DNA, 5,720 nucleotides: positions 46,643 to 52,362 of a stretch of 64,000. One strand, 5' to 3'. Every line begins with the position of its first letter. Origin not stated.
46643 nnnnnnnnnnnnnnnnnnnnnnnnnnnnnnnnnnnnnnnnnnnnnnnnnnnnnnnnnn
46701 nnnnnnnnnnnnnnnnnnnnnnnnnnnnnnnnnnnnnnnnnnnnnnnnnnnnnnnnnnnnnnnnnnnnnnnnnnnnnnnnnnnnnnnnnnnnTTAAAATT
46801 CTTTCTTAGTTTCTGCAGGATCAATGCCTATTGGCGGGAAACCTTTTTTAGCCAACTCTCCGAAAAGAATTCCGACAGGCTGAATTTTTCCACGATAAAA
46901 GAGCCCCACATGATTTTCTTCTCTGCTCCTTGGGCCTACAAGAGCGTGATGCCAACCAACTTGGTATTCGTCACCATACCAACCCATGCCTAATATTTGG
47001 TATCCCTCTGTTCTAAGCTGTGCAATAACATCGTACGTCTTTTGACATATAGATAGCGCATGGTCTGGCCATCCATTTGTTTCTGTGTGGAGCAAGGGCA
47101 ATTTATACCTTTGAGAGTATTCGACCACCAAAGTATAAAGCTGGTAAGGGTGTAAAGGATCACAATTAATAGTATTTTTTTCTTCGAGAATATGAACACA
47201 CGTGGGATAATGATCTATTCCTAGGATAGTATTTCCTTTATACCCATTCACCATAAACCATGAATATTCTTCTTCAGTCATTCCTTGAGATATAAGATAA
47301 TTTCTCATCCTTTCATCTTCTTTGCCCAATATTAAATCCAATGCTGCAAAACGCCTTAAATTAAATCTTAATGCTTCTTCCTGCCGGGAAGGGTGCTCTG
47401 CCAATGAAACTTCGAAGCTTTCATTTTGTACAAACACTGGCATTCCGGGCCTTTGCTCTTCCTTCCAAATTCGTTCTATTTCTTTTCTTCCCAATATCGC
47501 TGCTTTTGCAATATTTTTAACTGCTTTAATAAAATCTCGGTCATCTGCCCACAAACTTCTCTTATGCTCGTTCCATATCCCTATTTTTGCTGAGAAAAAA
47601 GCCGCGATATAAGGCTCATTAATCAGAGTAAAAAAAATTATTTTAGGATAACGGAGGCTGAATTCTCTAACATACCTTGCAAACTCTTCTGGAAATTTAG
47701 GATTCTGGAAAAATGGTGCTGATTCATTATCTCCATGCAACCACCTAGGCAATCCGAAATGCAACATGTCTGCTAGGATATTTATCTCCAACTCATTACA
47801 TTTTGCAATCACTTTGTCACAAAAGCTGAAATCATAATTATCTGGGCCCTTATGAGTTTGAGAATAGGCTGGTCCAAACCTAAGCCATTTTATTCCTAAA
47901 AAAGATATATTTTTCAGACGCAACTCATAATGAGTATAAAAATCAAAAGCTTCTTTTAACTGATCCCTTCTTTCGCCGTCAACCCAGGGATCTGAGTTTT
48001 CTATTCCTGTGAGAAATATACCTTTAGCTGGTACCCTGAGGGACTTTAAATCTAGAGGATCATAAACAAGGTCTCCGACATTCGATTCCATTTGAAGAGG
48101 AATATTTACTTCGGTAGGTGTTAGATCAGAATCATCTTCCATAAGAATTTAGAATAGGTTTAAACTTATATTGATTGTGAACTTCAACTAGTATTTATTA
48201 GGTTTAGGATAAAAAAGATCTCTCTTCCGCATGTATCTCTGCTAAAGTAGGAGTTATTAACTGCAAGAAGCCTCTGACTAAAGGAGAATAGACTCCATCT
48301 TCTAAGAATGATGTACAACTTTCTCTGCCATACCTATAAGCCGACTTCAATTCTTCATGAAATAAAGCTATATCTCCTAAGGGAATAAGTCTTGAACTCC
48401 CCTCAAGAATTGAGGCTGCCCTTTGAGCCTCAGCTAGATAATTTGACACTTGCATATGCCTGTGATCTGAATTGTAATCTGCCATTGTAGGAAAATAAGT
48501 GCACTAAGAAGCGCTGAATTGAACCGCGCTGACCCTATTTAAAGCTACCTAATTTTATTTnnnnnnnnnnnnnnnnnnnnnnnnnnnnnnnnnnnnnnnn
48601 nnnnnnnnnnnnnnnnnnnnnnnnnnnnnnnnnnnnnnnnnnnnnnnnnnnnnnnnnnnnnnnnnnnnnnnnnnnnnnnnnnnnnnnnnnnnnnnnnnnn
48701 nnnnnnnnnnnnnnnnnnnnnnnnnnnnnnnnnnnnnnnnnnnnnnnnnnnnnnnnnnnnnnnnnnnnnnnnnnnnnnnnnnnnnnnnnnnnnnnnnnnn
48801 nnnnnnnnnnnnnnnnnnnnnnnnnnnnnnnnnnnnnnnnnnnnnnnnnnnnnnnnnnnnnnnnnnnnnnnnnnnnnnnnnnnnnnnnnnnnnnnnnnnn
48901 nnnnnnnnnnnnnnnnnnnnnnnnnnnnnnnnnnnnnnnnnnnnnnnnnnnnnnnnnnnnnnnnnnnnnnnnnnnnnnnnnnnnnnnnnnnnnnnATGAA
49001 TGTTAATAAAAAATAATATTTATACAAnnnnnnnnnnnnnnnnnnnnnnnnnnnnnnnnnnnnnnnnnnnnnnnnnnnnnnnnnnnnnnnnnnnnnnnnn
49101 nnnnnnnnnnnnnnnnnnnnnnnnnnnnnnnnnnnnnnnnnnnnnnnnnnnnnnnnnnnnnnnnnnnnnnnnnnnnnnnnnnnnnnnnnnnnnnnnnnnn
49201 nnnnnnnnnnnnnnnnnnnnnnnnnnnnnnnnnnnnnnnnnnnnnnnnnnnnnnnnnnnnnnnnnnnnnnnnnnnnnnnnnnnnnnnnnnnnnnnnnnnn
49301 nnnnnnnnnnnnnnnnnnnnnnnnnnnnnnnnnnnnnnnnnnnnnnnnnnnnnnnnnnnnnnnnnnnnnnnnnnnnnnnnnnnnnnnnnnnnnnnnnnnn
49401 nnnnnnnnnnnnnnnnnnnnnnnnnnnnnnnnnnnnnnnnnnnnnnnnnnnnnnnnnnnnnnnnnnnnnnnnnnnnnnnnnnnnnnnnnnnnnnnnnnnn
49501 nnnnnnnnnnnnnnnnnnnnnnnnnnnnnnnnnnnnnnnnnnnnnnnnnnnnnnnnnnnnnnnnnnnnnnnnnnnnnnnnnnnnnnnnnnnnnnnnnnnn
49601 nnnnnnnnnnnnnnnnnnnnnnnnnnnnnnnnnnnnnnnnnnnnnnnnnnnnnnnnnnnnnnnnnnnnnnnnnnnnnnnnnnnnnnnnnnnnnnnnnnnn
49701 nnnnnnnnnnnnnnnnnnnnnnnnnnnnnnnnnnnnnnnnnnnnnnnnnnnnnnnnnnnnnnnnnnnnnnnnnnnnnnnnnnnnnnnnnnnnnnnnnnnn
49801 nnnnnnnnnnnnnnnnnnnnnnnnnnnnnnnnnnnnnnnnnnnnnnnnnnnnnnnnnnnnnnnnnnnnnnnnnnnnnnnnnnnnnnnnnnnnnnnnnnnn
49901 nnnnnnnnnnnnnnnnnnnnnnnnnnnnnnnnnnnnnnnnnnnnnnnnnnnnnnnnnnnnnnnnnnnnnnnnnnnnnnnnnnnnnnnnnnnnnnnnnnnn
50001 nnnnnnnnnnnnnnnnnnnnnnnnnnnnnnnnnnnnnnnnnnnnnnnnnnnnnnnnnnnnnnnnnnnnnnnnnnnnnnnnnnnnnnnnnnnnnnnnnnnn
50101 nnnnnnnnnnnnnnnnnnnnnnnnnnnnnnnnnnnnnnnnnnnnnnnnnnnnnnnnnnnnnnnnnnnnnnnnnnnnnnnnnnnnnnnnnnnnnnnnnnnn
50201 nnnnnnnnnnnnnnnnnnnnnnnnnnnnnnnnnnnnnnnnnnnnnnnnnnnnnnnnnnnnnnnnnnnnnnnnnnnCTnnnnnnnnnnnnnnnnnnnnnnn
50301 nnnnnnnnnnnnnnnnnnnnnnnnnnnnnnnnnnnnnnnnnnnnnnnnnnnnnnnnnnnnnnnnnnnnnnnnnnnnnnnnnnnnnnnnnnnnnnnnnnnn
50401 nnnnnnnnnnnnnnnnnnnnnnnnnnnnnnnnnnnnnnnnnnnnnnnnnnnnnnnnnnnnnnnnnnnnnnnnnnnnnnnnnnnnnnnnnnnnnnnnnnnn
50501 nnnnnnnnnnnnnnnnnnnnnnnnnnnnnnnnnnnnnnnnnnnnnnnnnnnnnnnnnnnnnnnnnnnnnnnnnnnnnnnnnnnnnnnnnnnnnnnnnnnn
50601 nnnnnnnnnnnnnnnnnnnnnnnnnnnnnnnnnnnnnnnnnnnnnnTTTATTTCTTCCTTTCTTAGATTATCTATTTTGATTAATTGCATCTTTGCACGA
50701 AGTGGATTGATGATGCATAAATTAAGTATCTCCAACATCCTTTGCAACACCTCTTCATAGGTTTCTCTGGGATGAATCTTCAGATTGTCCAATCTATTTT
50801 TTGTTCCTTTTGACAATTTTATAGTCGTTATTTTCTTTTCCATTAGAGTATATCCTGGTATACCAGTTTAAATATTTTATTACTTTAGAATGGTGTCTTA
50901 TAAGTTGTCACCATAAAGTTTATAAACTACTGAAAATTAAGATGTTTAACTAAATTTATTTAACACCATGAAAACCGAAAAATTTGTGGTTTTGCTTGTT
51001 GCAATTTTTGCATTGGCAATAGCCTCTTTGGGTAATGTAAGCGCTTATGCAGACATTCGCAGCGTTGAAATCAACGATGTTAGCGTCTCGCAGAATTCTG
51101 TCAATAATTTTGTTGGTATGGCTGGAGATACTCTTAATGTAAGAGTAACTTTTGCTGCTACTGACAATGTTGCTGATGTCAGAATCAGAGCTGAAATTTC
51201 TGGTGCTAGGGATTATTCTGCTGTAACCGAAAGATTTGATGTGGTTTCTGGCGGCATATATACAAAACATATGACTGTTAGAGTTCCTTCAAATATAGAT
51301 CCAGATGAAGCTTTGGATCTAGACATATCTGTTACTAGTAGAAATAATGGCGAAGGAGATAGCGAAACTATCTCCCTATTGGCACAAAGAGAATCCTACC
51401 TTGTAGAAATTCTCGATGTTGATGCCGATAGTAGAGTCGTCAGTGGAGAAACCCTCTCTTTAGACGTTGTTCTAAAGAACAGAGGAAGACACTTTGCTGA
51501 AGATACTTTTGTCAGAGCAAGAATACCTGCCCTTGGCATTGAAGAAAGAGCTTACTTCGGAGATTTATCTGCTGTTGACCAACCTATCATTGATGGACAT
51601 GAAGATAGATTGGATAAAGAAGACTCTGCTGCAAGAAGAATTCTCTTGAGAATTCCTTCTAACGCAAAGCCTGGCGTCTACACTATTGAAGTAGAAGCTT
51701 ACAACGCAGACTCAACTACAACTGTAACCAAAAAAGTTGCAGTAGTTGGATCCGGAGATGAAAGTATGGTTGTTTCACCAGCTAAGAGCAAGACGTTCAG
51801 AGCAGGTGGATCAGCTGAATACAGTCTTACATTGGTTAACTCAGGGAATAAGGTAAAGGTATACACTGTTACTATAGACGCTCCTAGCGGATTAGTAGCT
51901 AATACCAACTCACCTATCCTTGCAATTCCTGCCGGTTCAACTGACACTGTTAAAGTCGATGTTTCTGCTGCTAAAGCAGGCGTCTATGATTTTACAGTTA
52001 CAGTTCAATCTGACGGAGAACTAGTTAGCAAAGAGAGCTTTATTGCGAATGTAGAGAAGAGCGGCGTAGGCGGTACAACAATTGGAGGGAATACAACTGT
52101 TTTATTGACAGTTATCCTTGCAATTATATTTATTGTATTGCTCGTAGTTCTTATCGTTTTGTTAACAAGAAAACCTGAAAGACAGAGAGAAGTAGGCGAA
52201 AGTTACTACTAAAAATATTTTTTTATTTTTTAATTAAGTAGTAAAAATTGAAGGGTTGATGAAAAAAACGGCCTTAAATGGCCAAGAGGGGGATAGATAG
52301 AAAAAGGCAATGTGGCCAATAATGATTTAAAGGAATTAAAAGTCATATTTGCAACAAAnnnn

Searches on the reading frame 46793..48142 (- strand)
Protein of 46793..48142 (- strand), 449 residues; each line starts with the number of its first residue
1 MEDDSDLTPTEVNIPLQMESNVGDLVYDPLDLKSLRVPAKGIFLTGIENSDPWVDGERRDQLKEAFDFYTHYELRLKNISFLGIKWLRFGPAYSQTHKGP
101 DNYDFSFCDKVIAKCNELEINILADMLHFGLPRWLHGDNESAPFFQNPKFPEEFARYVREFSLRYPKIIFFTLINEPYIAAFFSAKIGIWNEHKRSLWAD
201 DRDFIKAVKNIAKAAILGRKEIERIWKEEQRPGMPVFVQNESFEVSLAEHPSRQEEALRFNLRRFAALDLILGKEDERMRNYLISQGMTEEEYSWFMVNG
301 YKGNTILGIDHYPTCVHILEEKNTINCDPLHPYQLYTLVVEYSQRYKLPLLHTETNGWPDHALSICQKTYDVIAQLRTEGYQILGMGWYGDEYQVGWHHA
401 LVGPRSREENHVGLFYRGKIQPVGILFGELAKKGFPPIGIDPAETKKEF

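Call 79: search_protein_families(library=pfam, proteins=[window:46793-48142:-], max_evalue=0.0001)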
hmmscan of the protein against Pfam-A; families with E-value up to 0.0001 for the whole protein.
window:46793-48142:- (449 aa): 1 family
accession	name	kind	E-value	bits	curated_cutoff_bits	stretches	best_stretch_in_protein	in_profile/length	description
PF00232.24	Glyco_hydro_1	-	1.3e-08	34.2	22.6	1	63-315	51-298/453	Glycosyl hydrolase family 1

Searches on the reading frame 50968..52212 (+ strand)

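Call 79: search_protein_families(library=pfam, proteins=[window:50968-52212:+], max_evalue=0.0001)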
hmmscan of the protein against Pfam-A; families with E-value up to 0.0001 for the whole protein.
window:50968-52212:+ (414 aa): 3 families
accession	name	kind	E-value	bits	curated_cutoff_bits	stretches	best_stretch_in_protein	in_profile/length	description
PF11614.14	FixG_C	-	8e-08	32.9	25.6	0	284-355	34-112/119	IG-like fold at C-terminal of FixG, putative oxidoreductase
PF24318.1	DUF7490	-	3.4e-06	27.1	27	1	294-362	35-105/106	Domain of unknown function (DUF7490)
PF10633.15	NPCBM_assoc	-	7.5e-05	23.3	24.4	0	279-347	3-76/78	NPCBM-associated, NEW3 domain of alpha-galactosidase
